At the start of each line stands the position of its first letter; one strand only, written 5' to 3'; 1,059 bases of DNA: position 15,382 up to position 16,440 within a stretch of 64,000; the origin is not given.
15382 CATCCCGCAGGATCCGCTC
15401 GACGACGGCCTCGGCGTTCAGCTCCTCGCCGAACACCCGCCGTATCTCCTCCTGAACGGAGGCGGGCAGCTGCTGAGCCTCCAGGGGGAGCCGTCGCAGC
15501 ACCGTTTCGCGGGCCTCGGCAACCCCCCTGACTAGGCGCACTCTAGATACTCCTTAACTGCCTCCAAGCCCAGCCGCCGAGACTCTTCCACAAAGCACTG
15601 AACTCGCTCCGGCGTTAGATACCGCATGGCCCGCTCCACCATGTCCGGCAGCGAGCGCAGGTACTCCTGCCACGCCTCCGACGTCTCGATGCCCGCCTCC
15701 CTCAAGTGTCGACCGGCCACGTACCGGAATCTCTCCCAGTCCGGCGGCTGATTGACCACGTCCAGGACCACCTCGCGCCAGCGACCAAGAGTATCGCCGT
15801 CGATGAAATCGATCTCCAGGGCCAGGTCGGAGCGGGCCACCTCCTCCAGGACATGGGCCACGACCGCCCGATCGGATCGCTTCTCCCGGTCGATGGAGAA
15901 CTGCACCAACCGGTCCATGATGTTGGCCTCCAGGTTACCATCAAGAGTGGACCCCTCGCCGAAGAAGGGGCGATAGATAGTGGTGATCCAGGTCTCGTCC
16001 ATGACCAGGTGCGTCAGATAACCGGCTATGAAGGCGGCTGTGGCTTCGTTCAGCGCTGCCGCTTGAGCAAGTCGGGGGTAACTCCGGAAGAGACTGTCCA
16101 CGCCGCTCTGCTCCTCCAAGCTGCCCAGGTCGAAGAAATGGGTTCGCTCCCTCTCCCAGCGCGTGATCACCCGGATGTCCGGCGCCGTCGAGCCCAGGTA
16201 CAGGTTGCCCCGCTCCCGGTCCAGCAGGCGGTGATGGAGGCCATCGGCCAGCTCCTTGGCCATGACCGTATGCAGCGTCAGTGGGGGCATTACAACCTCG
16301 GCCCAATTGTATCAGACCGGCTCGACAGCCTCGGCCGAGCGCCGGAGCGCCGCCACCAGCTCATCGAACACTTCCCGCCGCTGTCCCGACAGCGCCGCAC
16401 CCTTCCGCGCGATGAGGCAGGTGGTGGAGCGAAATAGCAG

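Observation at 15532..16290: PLC-like Zn hydrolase translationally embedded in the his operon: candidate for the missing histidinol-phosphate phosphatase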

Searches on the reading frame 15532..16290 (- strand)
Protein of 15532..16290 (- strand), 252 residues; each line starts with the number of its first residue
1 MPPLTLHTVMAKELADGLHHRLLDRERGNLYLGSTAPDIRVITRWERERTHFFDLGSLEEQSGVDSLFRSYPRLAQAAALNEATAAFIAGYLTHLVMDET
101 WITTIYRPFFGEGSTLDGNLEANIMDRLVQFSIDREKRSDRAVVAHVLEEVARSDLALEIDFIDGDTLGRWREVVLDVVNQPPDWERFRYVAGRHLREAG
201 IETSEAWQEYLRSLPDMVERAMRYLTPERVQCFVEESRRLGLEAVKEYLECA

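Call 3: search_protein_families(library=pfam, proteins=[window:15532-16290:-], max_evalue=0.01)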
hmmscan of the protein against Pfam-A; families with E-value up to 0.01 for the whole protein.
window:15532-16290:- (252 aa): 1 family
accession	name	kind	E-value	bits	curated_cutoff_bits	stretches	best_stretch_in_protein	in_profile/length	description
PF00882.24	Zn_dep_PLPC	-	1.3e-05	25.6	26.8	1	7-98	2-93/167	Zinc dependent phospholipase C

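Call 4: search_protein_families(library=ncbifam, proteins=[window:15532-16290:-], max_evalue=0.01)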
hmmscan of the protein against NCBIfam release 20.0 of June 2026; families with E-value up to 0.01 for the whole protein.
window:15532-16290:- (252 aa): 0 families

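Call 5: find_homologous_proteins(query=window:15532-16290:-, max_evalue=0.001)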
Query window:15532-16290:- (252 aa): 796 proteins with E <= 0.001 among 3532 candidates; the best 120 are listed.
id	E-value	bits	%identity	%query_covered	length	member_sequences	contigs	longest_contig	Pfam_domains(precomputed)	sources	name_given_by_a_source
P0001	1.6e-153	527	93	100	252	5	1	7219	-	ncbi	-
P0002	3.0e-136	471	82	100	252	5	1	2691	-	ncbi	-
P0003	4.5e-130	451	79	100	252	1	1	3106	PF00882.25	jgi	jgi:hypothetical protein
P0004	9.9e-127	440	77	100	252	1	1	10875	-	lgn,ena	-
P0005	4.1e-125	434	76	100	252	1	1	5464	-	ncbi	-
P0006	4.0e-124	431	74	100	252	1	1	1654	-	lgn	-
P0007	3.7e-123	428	76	100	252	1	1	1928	-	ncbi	-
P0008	3.9e-122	425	74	100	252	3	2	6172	-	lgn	-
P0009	5.9e-122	424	73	100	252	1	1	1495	PF00882.25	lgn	-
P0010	1.5e-121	423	75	100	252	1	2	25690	-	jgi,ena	-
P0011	4.3e-121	421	75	100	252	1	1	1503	PF00882.25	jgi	jgi:hypothetical protein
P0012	7.8e-121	420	73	100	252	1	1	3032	-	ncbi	-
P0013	3.7e-120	418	74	100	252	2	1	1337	-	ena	-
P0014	2.8e-118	412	70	100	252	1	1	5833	PF00882.25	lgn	-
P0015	8.2e-118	411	71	100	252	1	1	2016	-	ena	-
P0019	2.5e-115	402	70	100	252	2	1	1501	PF00882.25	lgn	-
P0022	1.9e-114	400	69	100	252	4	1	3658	PF00882.25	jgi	jgi:hypothetical protein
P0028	2.9e-113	396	68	100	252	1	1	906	PF00882.25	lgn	-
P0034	7.9e-113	394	70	100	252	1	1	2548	PF00882.25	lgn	-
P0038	4.0e-112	392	68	100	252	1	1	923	PF00882.25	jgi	jgi:hypothetical protein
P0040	5.3e-112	391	68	100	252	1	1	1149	PF00882.25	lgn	-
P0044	1.1e-111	390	68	100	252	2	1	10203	PF00882.25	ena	-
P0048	1.9e-111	390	67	100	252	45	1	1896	PF00882.25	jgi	jgi:hypothetical protein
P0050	4.9e-111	388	66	100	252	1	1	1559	PF00882.25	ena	-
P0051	6.2e-111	388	67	100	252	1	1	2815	PF00882.25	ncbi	-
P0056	3.6e-110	385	67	100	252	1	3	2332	PF00882.25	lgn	-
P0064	4.8e-109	382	65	100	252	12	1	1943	PF00882.25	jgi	-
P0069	1.7e-108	380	65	100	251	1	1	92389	PF00882.25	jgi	jgi:hypothetical protein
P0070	2.0e-108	380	67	100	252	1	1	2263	PF00882.25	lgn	-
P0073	4.3e-108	379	66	100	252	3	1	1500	PF00882.25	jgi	jgi:hypothetical protein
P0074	4.7e-108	379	67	98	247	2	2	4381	PF00882.25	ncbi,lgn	-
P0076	1.0e-107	377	64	100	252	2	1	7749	PF00882.25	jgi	jgi:hypothetical protein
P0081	1.9e-106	373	63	100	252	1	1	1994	PF00882.25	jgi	jgi:hypothetical protein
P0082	2.4e-105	370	65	100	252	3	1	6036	PF00882.25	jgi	jgi:hypothetical protein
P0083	1.2e-104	367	64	100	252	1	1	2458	PF00882.25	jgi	-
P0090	1.4e-101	357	62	100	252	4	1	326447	PF00882.25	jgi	jgi:hypothetical protein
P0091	1.1e-100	354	64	99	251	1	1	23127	PF00882.25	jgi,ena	-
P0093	1.6e-100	354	76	83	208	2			PF00882.25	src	-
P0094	1.7e-100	354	61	100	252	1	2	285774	PF00882.25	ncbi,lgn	-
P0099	1.5e-98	347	58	99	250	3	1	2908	PF00882.25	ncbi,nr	ncbi:MAG: hypothetical protein Q8P22_14305 [Chloroflexota bacterium]|nr:hypothetical protein [Chloro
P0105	3.2e-97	343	61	100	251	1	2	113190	PF00882.25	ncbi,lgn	-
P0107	5.8e-97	342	61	100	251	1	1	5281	PF00882.25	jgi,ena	-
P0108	6.7e-97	342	57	99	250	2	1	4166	PF00882.25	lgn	-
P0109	1.3e-96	341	61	99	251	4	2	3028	PF00882.25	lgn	-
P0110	1.5e-96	341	62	100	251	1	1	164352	-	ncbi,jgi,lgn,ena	-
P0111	3.1e-96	340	60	100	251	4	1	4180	PF00882.25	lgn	-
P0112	5.5e-96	339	59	100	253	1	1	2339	PF00882.25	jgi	jgi:hypothetical protein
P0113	9.4e-96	338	60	100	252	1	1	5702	PF00882.25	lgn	-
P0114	1.3e-95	338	61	100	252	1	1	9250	PF00882.25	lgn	-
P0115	1.3e-95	338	61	99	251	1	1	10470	PF00882.25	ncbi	-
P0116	2.1e-95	337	60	100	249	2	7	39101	PF00882.25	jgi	jgi:hypothetical protein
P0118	2.9e-95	337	60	100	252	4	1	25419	PF00882.25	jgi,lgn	-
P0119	3.9e-95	336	58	99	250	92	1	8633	PF00882.25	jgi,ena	-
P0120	4.4e-95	336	60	99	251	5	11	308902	PF00882.25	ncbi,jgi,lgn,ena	jgi:hypothetical protein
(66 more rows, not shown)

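Call 6: search_solved_structures(query=window:15532-16290:-, max_evalue=10, show_alignments=2)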
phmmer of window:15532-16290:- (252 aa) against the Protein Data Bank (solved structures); distinct sequences matched with E-value up to 10: 0.

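Call 7: find_encoding_contigs(protein=P0090, flank=10000, max_places=3)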
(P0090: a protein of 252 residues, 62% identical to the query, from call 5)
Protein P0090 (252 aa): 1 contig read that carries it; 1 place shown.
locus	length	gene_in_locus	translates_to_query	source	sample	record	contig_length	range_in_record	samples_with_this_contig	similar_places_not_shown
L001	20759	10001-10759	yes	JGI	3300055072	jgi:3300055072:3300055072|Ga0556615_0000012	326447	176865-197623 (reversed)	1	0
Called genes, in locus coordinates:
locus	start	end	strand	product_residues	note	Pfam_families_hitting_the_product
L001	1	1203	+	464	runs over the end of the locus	PF07508:Recombinase, PF13408:Zn_ribbon_recom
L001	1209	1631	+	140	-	PF00075:RNase_H, PF13456:RVT_3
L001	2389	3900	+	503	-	PF01225:Mur_ligase, PF08245:Mur_ligase_M, PF02875:Mur_ligase_C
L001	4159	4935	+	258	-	PF03099:BPL_LplA_LipB, PF02237:BPL_C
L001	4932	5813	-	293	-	PF01145:Band_7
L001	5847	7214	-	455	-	PF25145:NfeD1b_N, PF00574:CLP_protease (weak), PF24961:NfeD_membrane, PF01957:NfeD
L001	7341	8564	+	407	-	PF13393:tRNA-synt_His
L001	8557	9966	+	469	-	PF01634:HisG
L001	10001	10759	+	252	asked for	PF00882:Zn_dep_PLPC (weak)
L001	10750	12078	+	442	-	PF00815:Histidinol_dh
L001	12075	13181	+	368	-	PF00155:Aminotran_1_2, PF00266:Aminotran_5 (faint)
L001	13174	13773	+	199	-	PF00475:IGPD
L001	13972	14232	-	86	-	PF02700:PurS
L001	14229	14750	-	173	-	PF12867:DinB_2, PF07606:DUF1569 (faint)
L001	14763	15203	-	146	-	PF01243:PNPOx_N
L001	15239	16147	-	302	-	PF01259:SAICAR_synt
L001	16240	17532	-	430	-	PF00206:Lyase_1, PF10397:ADSL_C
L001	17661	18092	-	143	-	PF07366:SnoaL, PF12680:SnoaL_2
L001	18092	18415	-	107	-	PF02311:AraC_binding, PF07883:Cupin_2, PF05899:Cupin_3 (weak)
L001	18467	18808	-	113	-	-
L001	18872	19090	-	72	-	PF08241:Methyltransf_11, PF13649:Methyltransf_25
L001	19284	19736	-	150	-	PF00731:AIRC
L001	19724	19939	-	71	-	PF07927:HicA_toxin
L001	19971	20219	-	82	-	-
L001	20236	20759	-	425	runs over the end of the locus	PF02844:GARS_N, PF01071:GARS_A, PF02843:GARS_C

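Call 8: find_encoding_contigs(protein=P0120, flank=10000, max_places=4)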
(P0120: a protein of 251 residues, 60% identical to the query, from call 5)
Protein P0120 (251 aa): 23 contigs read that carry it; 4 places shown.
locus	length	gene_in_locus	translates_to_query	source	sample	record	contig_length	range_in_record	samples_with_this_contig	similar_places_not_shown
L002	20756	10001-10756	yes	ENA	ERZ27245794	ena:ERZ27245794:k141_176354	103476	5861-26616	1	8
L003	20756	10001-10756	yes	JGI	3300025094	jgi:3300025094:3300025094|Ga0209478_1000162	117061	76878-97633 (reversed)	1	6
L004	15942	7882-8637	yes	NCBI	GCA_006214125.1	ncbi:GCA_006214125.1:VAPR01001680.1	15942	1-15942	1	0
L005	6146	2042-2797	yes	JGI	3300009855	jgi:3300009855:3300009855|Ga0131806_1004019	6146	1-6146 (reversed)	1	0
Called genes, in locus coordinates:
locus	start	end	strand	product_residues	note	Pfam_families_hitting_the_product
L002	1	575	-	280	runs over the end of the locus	PF02569:Pantoate_ligase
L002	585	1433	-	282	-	PF02548:Pantoate_transf, PF13714:PEP_mutase (weak), PF01177:Asp_Glu_race (faint)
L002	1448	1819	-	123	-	PF02261:Asp_decarbox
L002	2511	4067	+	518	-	PF01225:Mur_ligase, PF08245:Mur_ligase_M, PF02875:Mur_ligase_C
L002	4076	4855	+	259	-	PF03099:BPL_LplA_LipB, PF02237:BPL_C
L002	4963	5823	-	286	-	PF01145:Band_7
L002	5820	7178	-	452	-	PF25145:NfeD1b_N, PF24961:NfeD_membrane, PF01957:NfeD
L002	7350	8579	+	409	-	PF13393:tRNA-synt_His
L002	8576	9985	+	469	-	PF01634:HisG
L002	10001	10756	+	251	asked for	PF00882:Zn_dep_PLPC (weak)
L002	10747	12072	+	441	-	PF00815:Histidinol_dh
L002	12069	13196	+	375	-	PF00155:Aminotran_1_2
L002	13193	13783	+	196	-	PF00475:IGPD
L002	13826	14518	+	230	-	PF12740:PETase (weak), PF02129:Peptidase_S15 (weak), PF01738:DLH, PF12697:Abhydrolase_6 (faint), PF00561:Abhydrolase_1 (faint), PF12146:Hydrolase_4 (faint), PF02230:Abhydrolase_2 (weak), PF08840:BAAT_C (weak), +1 more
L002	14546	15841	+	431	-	PF00206:Lyase_1, PF10397:ADSL_C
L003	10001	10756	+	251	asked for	PF00882:Zn_dep_PLPC (weak)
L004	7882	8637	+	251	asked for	PF00882:Zn_dep_PLPC (weak)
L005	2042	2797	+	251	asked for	PF00882:Zn_dep_PLPC (weak)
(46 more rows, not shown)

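Call 17: find_related_loci(query=A1, collection=genome_contigs, flank=10000)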
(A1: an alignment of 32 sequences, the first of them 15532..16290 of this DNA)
Query A1 (252 aa) in genome_contigs; peptide patterns used: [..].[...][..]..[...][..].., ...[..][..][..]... (x = any residue, [..] = any of these).
476 stretches matched a pattern; 455 encode a relative of the query (tblastn E <= 1e-3); the best 80 are kept; 80 distinct loci.
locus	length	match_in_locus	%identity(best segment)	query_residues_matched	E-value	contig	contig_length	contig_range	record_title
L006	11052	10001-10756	68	1-252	2e-117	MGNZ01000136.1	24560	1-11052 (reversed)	MAG: Chloroflexi bacterium RBG_16_64_32 RBG_16_scaffold_6993, whole genome shotgun sequence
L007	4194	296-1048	69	1-251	1e-116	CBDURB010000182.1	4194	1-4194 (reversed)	MAG TPA_asm: uncultured bacterium isolate SRR22302374_concoct_75 genome assembly, contig: ERZ26661914.22135, whole genom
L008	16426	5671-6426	67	1-252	2e-115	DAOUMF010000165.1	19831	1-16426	MAG TPA_asm: Dehalococcoidia bacterium isolate W31_80 k127_231493, whole genome shotgun sequence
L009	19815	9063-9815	69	1-251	1e-114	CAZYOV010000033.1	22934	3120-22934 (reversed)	MAG TPA_asm: uncultured Dehalococcoidia bacterium isolate binchicken_co85_35 genome assembly, contig: NODE_1270_length_2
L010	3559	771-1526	67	1-252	6e-116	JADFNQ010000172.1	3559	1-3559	MAG: Chloroflexota bacterium isolate B64T1B5 B64T1B5_NODE51958, whole genome shotgun sequence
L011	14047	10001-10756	66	1-252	2e-113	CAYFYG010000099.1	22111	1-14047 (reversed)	MAG TPA_asm: uncultured Dehalococcoidia bacterium isolate ERP108616_co1_86 genome assembly, contig: k119_1050667, whole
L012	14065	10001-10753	68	1-251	1e-112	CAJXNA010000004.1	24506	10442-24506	MAG TPA_asm: uncultured Chloroflexi bacterium isolate SRR5189789_bin.6_MetaBAT_v2.12.1_MAG genome assembly, contig: NODE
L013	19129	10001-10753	67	1-251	3e-112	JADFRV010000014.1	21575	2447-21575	MAG: Chloroflexota bacterium isolate B8D1T2 B8D1T2_NODE519, whole genome shotgun sequence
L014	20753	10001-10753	63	1-252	3e-107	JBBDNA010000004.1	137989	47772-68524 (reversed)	MAG: Dehalococcoidia bacterium isolate LejiaB_68_106 Lejia_B_158_length_137989_cov_65, whole genome shotgun sequence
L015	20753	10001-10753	61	1-252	4e-106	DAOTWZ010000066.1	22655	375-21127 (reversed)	MAG TPA_asm: Dehalococcoidia bacterium isolate H17_190 k77_163347, whole genome shotgun sequence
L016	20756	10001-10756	61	1-252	3e-105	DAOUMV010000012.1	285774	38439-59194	MAG TPA_asm: Dehalococcoidia bacterium isolate W92_284 k127_1004215, whole genome shotgun sequence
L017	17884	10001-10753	59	1-252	3e-104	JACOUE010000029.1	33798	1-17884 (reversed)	MAG: Chloroflexi bacterium isolate NC_groundwater_62_Pr7_S-0.65um_68_13 FFV18_Sp65_scaffold_89432, whole genome shotgun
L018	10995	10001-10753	69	1-251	2e-114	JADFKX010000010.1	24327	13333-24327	MAG: Chloroflexota bacterium isolate B4T1B11 B4T1B11_NODE285, whole genome shotgun sequence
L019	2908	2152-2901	58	1-250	2e-106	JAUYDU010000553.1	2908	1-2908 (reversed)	MAG: Chloroflexota bacterium isolate C20_metabat.bin.54_sub C20_k141_558924, whole genome shotgun sequence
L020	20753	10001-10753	60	1-251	2e-100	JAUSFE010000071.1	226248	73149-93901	MAG: Dehalococcoidia bacterium isolate E14_maxbin.284_sub E14_k141_98489, whole genome shotgun sequence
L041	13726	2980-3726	50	1-249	1e-84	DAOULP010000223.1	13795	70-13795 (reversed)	MAG TPA_asm: Dehalococcoidia bacterium isolate W31_46 k127_660213, whole genome shotgun sequence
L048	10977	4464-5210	49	1-249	4e-83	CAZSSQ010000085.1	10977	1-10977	MAG TPA_asm: uncultured Dehalococcoidia bacterium isolate binchicken_co89_553 genome assembly, contig: NODE_11957_length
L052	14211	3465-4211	47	1-249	1e-80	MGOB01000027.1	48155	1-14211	MAG: Chloroflexi bacterium RBG_16_68_14 RBG_16_scaffold_1921, whole genome shotgun sequence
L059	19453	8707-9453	45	1-249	1e-77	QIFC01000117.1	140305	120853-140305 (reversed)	MAG: Chloroflexi bacterium isolate SZUA-185 Ga0063294_10000013, whole genome shotgun sequence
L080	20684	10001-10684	46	24-251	2e-66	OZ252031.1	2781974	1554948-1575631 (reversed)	MAG: Dehalococcoidia bacterium isolate dff2a26e-0c85-4687-84f1-4c242d812589 genome assembly, chromosome: 1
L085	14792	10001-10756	42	1-252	1e-65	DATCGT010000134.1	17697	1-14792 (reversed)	MAG TPA_asm: Tepidiformaceae bacterium isolate SMAG_U7814 k141_65537, whole genome shotgun sequence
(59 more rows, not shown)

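Call 23: predict_structure(alignment_id=A1)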
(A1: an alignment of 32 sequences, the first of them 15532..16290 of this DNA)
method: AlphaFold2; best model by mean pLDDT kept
length: 252 residues; sequences in the alignment: 32
mean_pLDDT: 87.5   pTM: 0.88
mean pLDDT of the five models: 87.5, 85.9, 83.3, 81.9, 81.9
residues with pLDDT >= 90: 122; 70-90: 127; 50-70: 3; < 50: 0
segments of 3 or more residues with pLDDT < 50: none
pLDDT, mean of each block of 10 residues (from residue 1): 89 95 97 93 80 80 93 95 97 95 88 80 83 85 93 92 91 90 78 72 78 79 81 94 96 70
secondary structure, 60 per line:
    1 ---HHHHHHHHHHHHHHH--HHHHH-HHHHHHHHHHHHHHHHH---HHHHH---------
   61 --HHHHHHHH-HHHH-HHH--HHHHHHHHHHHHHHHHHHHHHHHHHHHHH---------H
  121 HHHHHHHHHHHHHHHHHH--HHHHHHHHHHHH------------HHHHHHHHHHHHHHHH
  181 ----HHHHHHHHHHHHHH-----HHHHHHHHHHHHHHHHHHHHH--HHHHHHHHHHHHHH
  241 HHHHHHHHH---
elements in order: H4-18 H21-25 H27-43 H47-51 H63-70 H72-75 H82-110 H120-138 H141-152 H165-180 H185-198 H204-224 H227-249

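Call 30: fold_search(model_id=the predicted structure, library=pdb)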
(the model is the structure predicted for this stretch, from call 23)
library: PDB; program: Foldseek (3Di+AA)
matches with E <= 10: 153; with E <= 0.001: 0
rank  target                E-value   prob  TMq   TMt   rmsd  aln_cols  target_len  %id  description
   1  4e40                  9.0e-01  0.11  0.16  0.16  25.9       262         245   10  The haptoglobin-hemoglobin receptor of Trypanosoma congolense (released 2013-01-16)
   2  5och_G                9.0e-01  0.04  0.12  0.08  22.4       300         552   16  The crystal structure of human ABCB8 in an outward-facing state (released 2018-07-25)
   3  5k7v_A                1.2e+00  0.06  0.15  0.14  20.2       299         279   12  Computational Design of Self-Assembling Cyclic Protein Homooligomers (released 2017-04-12)
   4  7vr1_A                1.2e+00  0.06  0.14  0.08  23.6       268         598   15  Cryo-EM structure of the ATP-binding cassette sub-family D member 1 from Homo sapiens (released 2022-10-26)
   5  6ikn_A                1.6e+00  0.08  0.17  0.15  34.8       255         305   14  Crystal structure of the GAS7 F-BAR domain (released 2019-10-16)
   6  5tqb_B                1.7e+00  0.05  0.14  0.12  19.3       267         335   13  Crystal structure of assembly chaperone of ribosomal protein L4 (Acl4) in complex with ribosomal protein L4 (RpL4) (released 2017-02-15)
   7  1qoy                  1.7e+00  0.03  0.12  0.11  29.4       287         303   10  E.coli Hemolysin E (HlyE, ClyA, SheA) (released 2000-01-23)
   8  9mg8_B                2.0e+00  0.05  0.16  0.13  24.6       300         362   13  Crystal Structure of b-iTHR-110 (released 2025-12-17)
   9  3caz_A                2.1e+00  0.04  0.13  0.15  28.5       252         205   10  Crystal structure of a BAR protein from Galdieria sulphuraria (released 2008-03-04)
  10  4rhp_B                2.4e+00  0.05  0.15  0.17  19.0       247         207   10  Crystal structure of human COQ9 in complex with a phospholipid, Northeast Structural Genomics Consortium Target HR5043 (released 2014-10-22)
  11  3mvp_A                2.5e+00  0.08  0.17  0.19  17.0       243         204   10  The Crystal Structure of a TetR/AcrR transcriptional regulator from Streptococcus mutans to 1.85A (released 2010-05-12)
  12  7e8n_B                2.6e+00  0.10  0.25  0.17  18.9       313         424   12  Crystal structure of Type II citrate synthase (HyCS) from Hymenobacter sp. PAMC 26554 (released 2022-01-12)
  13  9brd_T                2.6e+00  0.04  0.15  0.10  20.1       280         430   14  Synaptic Vesicle V-ATPase with synaptophysin and SidK, State 3 (released 2024-06-26)
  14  3rau_A                2.7e+00  0.04  0.15  0.12  21.9       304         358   12  Crystal structure of the HD-PTP Bro1 domain (released 2011-09-14)
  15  4x0r_B                2.7e+00  0.03  0.13  0.14  22.6       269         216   10  Crystal structure of human MxB stalk domain (released 2014-12-10)
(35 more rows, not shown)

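Call 31: search_solved_structures(query=A1, max_evalue=10, show_alignments=3)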
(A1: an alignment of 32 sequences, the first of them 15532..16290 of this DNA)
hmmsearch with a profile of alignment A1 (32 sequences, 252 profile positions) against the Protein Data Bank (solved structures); distinct sequences matched with E-value up to 10: 2.
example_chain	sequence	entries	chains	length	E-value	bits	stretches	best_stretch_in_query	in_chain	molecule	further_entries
2x1l_A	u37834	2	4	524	0.25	14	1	44-97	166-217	METHIONYL-TRNA SYNTHETASE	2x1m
5jsn_B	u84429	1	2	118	3.6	10.2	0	194-244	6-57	Bcl2 inhibitor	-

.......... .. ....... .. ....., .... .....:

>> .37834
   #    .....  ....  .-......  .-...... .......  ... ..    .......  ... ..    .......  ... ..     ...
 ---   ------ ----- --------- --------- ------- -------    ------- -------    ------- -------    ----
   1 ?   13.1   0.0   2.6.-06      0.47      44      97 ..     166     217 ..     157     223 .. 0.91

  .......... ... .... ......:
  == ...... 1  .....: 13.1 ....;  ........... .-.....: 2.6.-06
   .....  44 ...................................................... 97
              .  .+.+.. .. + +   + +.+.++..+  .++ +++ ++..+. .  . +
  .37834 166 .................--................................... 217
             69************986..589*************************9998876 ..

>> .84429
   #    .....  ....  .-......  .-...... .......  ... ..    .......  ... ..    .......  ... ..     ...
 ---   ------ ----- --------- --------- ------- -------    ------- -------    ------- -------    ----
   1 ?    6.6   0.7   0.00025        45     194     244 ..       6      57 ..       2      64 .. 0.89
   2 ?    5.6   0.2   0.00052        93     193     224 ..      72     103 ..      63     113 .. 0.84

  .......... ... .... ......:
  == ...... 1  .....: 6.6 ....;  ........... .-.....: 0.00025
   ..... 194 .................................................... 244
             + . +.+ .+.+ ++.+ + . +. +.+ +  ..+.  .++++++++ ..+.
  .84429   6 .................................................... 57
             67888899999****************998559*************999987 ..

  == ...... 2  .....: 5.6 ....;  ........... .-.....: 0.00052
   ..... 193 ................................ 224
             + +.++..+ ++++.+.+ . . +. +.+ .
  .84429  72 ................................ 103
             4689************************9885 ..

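Call 33: search_protein_families(library=pfam, alignment_id=A1, max_evalue=0.1)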
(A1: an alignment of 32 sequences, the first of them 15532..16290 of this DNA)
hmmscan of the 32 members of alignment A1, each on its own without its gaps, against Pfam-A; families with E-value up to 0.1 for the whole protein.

A. member 1, window:15532-16290:- (252 aa): 1 family
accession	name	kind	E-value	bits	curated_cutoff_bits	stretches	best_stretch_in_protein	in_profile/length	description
PF00882.24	Zn_dep_PLPC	-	1.3e-05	25.6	26.8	1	7-98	2-93/167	Zinc dependent phospholipase C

B. families by the number of members that match (of 32 scanned): 5 families
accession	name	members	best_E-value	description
PF00882.24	Zn_dep_PLPC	32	4.7e-08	Zinc dependent phospholipase C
PF18629.7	DUF5629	2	0.0093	Family of unknown function (DUF5629)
PF04307.19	YdjM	1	0.0044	YdjM inner membrane protein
PF09838.14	DUF2065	1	0.039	Uncharacterized protein conserved in bacteria (DUF2065)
PF23528.1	Microp_apicomplexa_15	1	0.075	Apicomplexa microprotein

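Call 37: search_protein_representatives(alignment_id=A1)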
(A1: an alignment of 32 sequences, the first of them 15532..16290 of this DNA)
Query: 32 sequences, 252 profile positions. Proteins with E-value up to 0.001 (for the whole library): 504; up to 1e-10: 339; up to 1e-30: 112. The best 150 are listed.
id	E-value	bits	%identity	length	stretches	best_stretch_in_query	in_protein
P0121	7.6e-107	372.8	-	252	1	1-251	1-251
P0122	2.1e-91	322.2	-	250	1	1-249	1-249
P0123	1.4e-86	306.4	-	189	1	65-252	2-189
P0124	2.2e-85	302.5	-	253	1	1-250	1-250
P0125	5.7e-85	301.2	-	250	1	2-249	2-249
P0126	1.2e-77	277.2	-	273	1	1-180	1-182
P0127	1.9e-76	273.2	-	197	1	1-155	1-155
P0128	1.8e-75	270.1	-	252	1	1-251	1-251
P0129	1.2e-72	260.7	-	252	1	1-250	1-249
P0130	2.4e-72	259.8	-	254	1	1-250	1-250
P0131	3.0e-72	259.5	-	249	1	1-249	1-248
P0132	9.0e-68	244.8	-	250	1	1-249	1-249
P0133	2.9e-66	239.9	-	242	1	9-249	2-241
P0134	2.6e-64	233.5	-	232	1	62-239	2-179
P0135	5.3e-64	232.4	-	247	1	1-249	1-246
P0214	1.2e-35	139.6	-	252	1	1-249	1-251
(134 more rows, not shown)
